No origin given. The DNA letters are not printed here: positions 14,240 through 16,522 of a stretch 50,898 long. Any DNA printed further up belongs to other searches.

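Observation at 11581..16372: Two T9SS-secreted cyanophycinase-like S51 peptidases flanking a YfcC-family transporter: candidate extracellular cyanophycin utilisation module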

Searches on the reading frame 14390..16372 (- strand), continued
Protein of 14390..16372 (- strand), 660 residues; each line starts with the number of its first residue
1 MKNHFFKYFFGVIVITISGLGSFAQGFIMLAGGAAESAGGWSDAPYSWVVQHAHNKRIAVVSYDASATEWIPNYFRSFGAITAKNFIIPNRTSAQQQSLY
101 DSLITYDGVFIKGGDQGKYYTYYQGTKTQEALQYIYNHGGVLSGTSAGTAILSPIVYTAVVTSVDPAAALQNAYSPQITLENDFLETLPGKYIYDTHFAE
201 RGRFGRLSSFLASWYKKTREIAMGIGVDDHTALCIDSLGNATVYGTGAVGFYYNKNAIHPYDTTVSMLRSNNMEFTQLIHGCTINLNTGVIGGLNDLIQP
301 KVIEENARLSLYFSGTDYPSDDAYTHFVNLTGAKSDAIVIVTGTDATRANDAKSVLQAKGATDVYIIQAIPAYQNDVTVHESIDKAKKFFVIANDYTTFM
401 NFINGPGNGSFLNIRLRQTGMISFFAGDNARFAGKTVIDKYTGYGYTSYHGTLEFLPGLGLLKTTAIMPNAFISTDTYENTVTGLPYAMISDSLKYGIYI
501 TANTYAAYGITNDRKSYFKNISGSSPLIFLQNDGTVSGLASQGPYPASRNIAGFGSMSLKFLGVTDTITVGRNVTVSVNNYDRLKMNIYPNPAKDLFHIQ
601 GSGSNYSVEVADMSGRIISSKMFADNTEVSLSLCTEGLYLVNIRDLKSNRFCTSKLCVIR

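Call 60: predict_structure(alignment_id=A3)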
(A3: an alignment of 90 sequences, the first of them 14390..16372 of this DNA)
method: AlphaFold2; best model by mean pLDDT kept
length: 660 residues; sequences in the alignment: 90
mean_pLDDT: 93.9   pTM: 0.83
mean pLDDT of the five models: 93.9, 93.2, 93.1, 92.8, 92.8
residues with pLDDT >= 90: 567; 70-90: 75; 50-70: 16; < 50: 2
segments of 3 or more residues with pLDDT < 50: none
pLDDT, mean of each block of 10 residues (from residue 1): 74 74 81 85 95 98 92 97 98 98 98 95 98 97 96 93 90 96 93 95 93 97 96 97 97 93 96 97 96 96 92 97 97 96 98 98 98 97 98 98 97 96 97 98 90 97 97 90 97 98 96 95 97 97 85 97 97 70 81 95 94 94 95 95 93 93
secondary structure, 60 per line:
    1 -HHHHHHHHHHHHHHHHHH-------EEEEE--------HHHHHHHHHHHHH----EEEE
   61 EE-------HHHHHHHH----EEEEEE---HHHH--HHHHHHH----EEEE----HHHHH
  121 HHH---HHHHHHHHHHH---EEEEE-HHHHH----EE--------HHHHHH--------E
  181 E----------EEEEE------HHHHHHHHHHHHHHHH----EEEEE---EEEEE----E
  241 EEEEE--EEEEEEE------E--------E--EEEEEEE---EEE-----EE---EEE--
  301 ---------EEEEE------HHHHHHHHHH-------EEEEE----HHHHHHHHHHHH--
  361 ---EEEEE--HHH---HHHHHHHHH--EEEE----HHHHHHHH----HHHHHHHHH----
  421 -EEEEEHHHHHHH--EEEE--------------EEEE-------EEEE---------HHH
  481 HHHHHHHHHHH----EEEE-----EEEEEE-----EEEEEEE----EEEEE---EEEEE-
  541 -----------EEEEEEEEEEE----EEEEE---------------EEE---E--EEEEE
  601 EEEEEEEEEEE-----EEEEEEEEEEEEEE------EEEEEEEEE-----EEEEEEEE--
elements in order: H2-19 E27-31 H40-52 E57-62 H70-77 E82-87 H91-94 H97-103 E108-111 H116-123 H127-137 E141-145 H147-151 H166-171 E192-196 H203-218 E223-227 E231-235 E240-245 E248-254 E273-279 E283-285 E296-298 E310-314 H321-330 E338-342 H347-358 E364-368 H377-385 E388-391 H396-403 H408-416 E422-426 H427-433 E436-439 E454-457 E465-468 H478-491 E496-499 E505-510 E516-522 E527-531 E535-539 E552-562 E567-571 E587-589 E596-611 E617-630 E637-645 E651-658

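Call 64: fold_search(model_id=the predicted structure, library=pdb)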
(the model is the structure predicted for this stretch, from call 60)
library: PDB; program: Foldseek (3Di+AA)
matches with E <= 10: 1750; with E <= 0.001: 23
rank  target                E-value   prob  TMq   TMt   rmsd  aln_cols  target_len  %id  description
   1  7uqv_C                3.3e-16  1.00  0.33  0.79   4.3       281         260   23  Pseudobacteroides cellulosolvens pseudo-CphB (released 2022-08-10)
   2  7uqv_B                4.9e-16  1.00  0.33  0.81   3.9       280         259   25  Pseudobacteroides cellulosolvens pseudo-CphB (released 2022-08-10)
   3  7uqv_A                2.3e-15  1.00  0.34  0.81   3.3       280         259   24  Pseudobacteroides cellulosolvens pseudo-CphB (released 2022-08-10)
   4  7uqw_A                6.3e-15  1.00  0.33  0.77   4.4       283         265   20  PCC6803 Cyanophycinase S132DAP covalently bound to cyanophycin dimer (released 2022-08-10)
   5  7uqw_B                8.8e-15  1.00  0.34  0.78   4.1       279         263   19  PCC6803 Cyanophycinase S132DAP covalently bound to cyanophycin dimer (released 2022-08-10)
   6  3en0_A                9.8e-15  1.00  0.33  0.76   4.5       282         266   20  The Structure of Cyanophycinase (released 2009-07-28)
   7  3en0_B                1.2e-14  1.00  0.34  0.79   4.2       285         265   21  The Structure of Cyanophycinase (released 2009-07-28)
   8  7uqw_C                2.4e-14  1.00  0.34  0.79   4.0       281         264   20  PCC6803 Cyanophycinase S132DAP covalently bound to cyanophycin dimer (released 2022-08-10)
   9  3en0_C                2.6e-13  1.00  0.32  0.75   4.5       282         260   20  The Structure of Cyanophycinase (released 2009-07-28)
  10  6nqc                  1.5e-10  1.00  0.26  0.64   8.1       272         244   14  Crystal structure of a peptidase from an acI-B1 Actinobacterium (released 2020-01-22)
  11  7ffp                  8.6e-08  1.00  0.27  0.67   5.1       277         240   12  Crystal structure of di-peptidase-E from Xenopus laevis (released 2021-09-08)
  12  7c9b                  1.1e-07  1.00  0.26  0.66   5.2       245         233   13  Crystal structure of dipeptidase-E from Xenopus laevis (released 2021-06-09)
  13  6a4t_A                5.4e-07  1.00  0.23  0.68   4.9       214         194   13  Crystal structure of Peptidase E from Deinococcus radiodurans R1 (released 2019-06-26)
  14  6a4r_A                9.9e-07  1.00  0.25  0.64   5.1       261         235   13  Crystal structure of aspartate bound peptidase E from Salmonella enterica (released 2018-10-24)
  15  1fy2                  1.7e-06  1.00  0.25  0.65   5.0       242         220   11  Aspartyl Dipeptidase (released 2001-01-10)
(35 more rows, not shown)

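Call 88: search_protein_families(library=pfam, proteins=[L003:13846-14862:+, L019:7635-9701:+, L007:105-1148:+, L008:8397-9509:+, L006:17895-20405:-, L019:15449-16372:+, L019:16374-17300:+, L014:8409-9914:+, L033:8611-9018:+, L033:9032-9358:+], max_evalue=0.001)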
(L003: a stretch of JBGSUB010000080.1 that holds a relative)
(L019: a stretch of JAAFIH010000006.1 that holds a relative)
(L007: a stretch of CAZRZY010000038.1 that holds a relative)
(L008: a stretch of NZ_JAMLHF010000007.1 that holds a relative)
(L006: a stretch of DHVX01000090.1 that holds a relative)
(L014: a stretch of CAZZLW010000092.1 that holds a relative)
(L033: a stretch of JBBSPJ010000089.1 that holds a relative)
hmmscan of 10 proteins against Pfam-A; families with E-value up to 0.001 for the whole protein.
L003:13846-14862:+ (338 aa): 1 family
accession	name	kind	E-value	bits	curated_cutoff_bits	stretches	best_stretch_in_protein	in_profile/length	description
PF13310.11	Virulence_RhuM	-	2.3e-110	368.3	33.7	1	76-323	6-249/252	Virulence protein RhuM family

L019:7635-9701:+ (688 aa): 1 family
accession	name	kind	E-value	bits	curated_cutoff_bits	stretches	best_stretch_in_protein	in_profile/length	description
PF18962.6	Por_Secre_tail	-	2.7e-08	34.4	27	1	628-685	3-73/75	Secretion system C-terminal sorting domain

L007:105-1148:+ (347 aa): 0 families

L008:8397-9509:+ (370 aa): 1 family
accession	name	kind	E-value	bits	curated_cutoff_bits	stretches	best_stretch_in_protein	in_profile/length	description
PF11751.14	PorP_SprF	-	6.4e-40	137.9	22.3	1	22-333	4-271/273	Type IX secretion system membrane protein PorP/SprF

L006:17895-20405:- (836 aa): 5 families
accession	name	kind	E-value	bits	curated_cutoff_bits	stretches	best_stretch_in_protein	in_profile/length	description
PF03483.22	B3_4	-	1.8e-65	220.2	29.3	1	243-416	1-174/174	B3/4 domain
PF17759.6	tRNA_synthFbeta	-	6.9e-38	130.7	22.4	1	517-723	12-213/214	Phenylalanyl tRNA synthetase beta chain CLM domain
PF03147.19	FDX-ACB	-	1.1e-29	103.1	31.1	1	742-835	1-94/94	Ferredoxin-fold anticodon binding domain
PF01588.26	tRNA_bind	-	1.8e-22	79.7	27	1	63-165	1-94/96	Putative tRNA binding domain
PF03484.21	B5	-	1.4e-20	73.7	28.6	1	436-502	1-67/67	tRNA synthetase B5 domain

L019:15449-16372:+ (307 aa): 1 family
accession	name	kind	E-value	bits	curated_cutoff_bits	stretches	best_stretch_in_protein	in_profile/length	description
PF01112.23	Asparaginase_2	-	1.8e-104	349.7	27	1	4-300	2-303/309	Asparaginase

L019:16374-17300:+ (308 aa): 2 families
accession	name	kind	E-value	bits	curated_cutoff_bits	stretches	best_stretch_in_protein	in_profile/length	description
PF19420.4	DDAH_eukar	-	1.9e-15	57.3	23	1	73-305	39-288/291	N,N dimethylarginine dimethylhydrolase, eukaryotic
PF02274.22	ADI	-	2.8e-08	33.7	22.8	1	113-228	138-268/377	Arginine deiminase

L014:8409-9914:+ (501 aa): 1 family
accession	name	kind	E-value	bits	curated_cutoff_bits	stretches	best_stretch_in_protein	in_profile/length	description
PF00450.28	Peptidase_S10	-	1.3e-18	68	21.9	1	54-477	7-374/420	Serine carboxypeptidase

L033:8611-9018:+ (135 aa): 0 families

L033:9032-9358:+ (108 aa): 1 family
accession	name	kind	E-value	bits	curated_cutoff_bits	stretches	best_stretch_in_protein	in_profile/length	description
PF01521.26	Fe-S_biosyn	-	3.9e-19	69.3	26.3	1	2-104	3-110/110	Iron-sulphur cluster biosynthesis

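Call 94: search_protein_families(library=ncbifam, proteins=[L019:15449-16372:+, L019:16374-17300:+, L019:12025-13065:+, L007:9656-10510:+, L004:665-1528:+, L005:2643-3491:-, L007:8468-9643:+, L005:7345-8517:+], max_evalue=0.00001)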
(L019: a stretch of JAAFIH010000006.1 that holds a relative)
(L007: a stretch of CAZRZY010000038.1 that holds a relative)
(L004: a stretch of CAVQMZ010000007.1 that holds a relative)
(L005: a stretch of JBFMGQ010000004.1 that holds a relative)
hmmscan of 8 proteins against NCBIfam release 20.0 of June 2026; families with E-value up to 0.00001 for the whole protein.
L019:15449-16372:+ (307 aa): 1 family
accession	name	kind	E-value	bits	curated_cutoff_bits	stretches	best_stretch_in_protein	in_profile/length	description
NF007589.0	PRK10226.1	equivalog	6.9e-103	343.9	567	1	5-295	6-300/321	beta-aspartyl-peptidase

L019:16374-17300:+ (308 aa): 6 families
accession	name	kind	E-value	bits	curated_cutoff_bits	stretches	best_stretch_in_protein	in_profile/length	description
NF045659.1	DiMArgaseDdahMtb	equivalog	8.6e-47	159.6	300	1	18-305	15-281/283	dimethylargininase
NF052232.1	Arg_dihydro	equivalog_domain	3e-45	154.5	450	1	28-304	4-264/266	arginine dihydrolase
NF052231.1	bifunc_ArgZ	exception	2e-43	148.6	1025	1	28-306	6-268/696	bifunctional arginine dihydrolase/ornithine cyclodeaminase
NF045660.1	DiMthArgaseDdahStm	equivalog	2.2e-14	53.9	340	1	53-305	23-247/249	dimethylargininase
NF045658.1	DiMArgaseDdah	equivalog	2e-08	34.3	450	1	82-305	49-252/254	dimethylargininase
NF046062.1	citrull_CtlX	equivalog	6.9e-07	28.7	334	1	29-303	3-294/299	citrulline utilization hydrolase CtlX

L019:12025-13065:+ (346 aa): 1 family
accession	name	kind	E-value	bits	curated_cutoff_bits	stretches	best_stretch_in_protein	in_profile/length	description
TIGR02069.1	cyanophycinase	equivalog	1.2e-22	80.6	126.6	1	106-281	57-215/250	cyanophycinase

L007:9656-10510:+ (284 aa): 2 families
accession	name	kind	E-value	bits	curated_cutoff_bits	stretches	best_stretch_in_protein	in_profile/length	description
TIGR02069.1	cyanophycinase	equivalog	9.9e-43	146.4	126.6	1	35-253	2-216/250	cyanophycinase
NF003642.0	PRK05282.1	equivalog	4.7e-08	32.8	156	1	81-256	55-218/233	dipeptidase PepE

L004:665-1528:+ (287 aa): 2 families
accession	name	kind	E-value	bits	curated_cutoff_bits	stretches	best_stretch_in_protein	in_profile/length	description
TIGR02069.1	cyanophycinase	equivalog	8.5e-46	156.4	126.6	1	37-257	1-217/250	cyanophycinase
NF003642.0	PRK05282.1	equivalog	1e-09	38.3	156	1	109-263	73-222/233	dipeptidase PepE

L005:2643-3491:- (282 aa): 2 families
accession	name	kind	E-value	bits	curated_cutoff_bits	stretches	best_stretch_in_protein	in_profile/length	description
TIGR02069.1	cyanophycinase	equivalog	4.7e-48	163.8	126.6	1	33-278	2-249/250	cyanophycinase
NF003642.0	PRK05282.1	equivalog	5.2e-07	29.4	156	0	105-163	74-132/233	dipeptidase PepE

L007:8468-9643:+ (391 aa): 50 families (the best 25 are shown)
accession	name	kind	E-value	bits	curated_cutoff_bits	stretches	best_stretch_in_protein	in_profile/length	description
TIGR01975.1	isoAsp_dipep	equivalog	1.3e-138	462.4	331.25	1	9-391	2-389/389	beta-aspartyl-peptidase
NF002668.0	PRK02382.1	equivalog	2e-20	72.9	452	2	317-366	325-374/436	dihydroorotase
TIGR03178.1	allantoinase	equivalog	9.2e-18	64.3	357.85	2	316-368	337-391/441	allantoinase AllB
NF006559.0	PRK09060.1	equivalog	1.4e-17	63.2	482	2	9-124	7-117/444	dihydroorotase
TIGR00857.1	pyrC_multi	subfamily_domain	4.6e-16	58.8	279.05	2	24-134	5-110/412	dihydroorotase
NF004839.0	PRK06189.1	equivalog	1.2e-15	57.1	631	2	311-366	338-395/451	allantoinase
NF009941.0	PRK13404.1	subfamily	1.3e-14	53.8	647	1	10-99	7-93/478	dihydropyrimidinase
NF006689.0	PRK09237.1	equivalog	3.7e-14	52.1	371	1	10-107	6-97/383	amidohydrolase/deacetylase family metallohydrolase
NF005791.0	PRK07627.1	equivalog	5.2e-14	52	442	1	24-118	20-110/425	dihydroorotase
NF006839.0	PRK09357.1-4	equivalog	2.4e-13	49.5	576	1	24-166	19-149/422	dihydroorotase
NF006845.0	PRK09357.2-6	equivalog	8.3e-13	47.8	728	1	10-178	4-164/428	dihydroorotase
TIGR02033.1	D-hydantoinase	equivalog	1.2e-12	47.5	393.25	1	9-72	1-63/454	dihydropyrimidinase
NF006688.0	PRK09236.1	equivalog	1.9e-12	46.7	535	1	9-126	4-117/444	dihydroorotase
TIGR02318.1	phosphono_phnM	equivalog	2.6e-12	46.4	390.55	1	321-365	314-359/376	phosphonate metabolism protein PhnM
NF006837.0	PRK09357.1-2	equivalog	4.3e-12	45.3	575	1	9-123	3-114/428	dihydroorotase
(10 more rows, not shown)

L005:7345-8517:+ (390 aa): 44 families (the best 25 are shown)
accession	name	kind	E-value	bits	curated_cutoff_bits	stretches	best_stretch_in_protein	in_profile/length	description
TIGR01975.1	isoAsp_dipep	equivalog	6.3e-149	496.4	331.25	1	4-390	1-389/389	beta-aspartyl-peptidase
TIGR03178.1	allantoinase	equivalog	2.6e-17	62.7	357.85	2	7-98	4-87/441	allantoinase AllB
NF002668.0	PRK02382.1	equivalog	5e-17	61.7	452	2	21-121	14-107/436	dihydroorotase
NF006559.0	PRK09060.1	equivalog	4.2e-15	55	482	1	5-121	7-115/444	dihydroorotase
NF006689.0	PRK09237.1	equivalog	1.2e-14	53.6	371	1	6-71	6-69/383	amidohydrolase/deacetylase family metallohydrolase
NF004839.0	PRK06189.1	equivalog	2.8e-14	52.6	631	1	7-96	7-88/451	allantoinase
NF005960.0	PRK08044.1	equivalog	2.3e-13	49.6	688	0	313-365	346-395/453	allantoinase AllB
TIGR02318.1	phosphono_phnM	equivalog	4.5e-13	48.9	390.55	1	320-376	315-374/376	phosphonate metabolism protein PhnM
TIGR01178.1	ade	equivalog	5.5e-13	48.2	472.5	0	12-69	12-60/552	adenine deaminase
NF006688.0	PRK09236.1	equivalog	2.3e-12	46.4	535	1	5-118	4-110/444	dihydroorotase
TIGR00857.1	pyrC_multi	subfamily_domain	5.4e-12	45.4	279.05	1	20-126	5-103/412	dihydroorotase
NF005751.0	PRK07575.1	equivalog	5.7e-12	44.8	529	1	5-113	5-107/440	dihydroorotase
TIGR00221.1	nagA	equivalog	6.2e-12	45.1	225.65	0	324-375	328-380/380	N-acetylglucosamine-6-phosphate deacetylase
NF006056.0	PRK08204.1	subfamily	6.8e-12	44.9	391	1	19-68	23-67/449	hypothetical protein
NF009941.0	PRK13404.1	subfamily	1.3e-11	43.8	647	1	6-99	7-94/478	dihydropyrimidinase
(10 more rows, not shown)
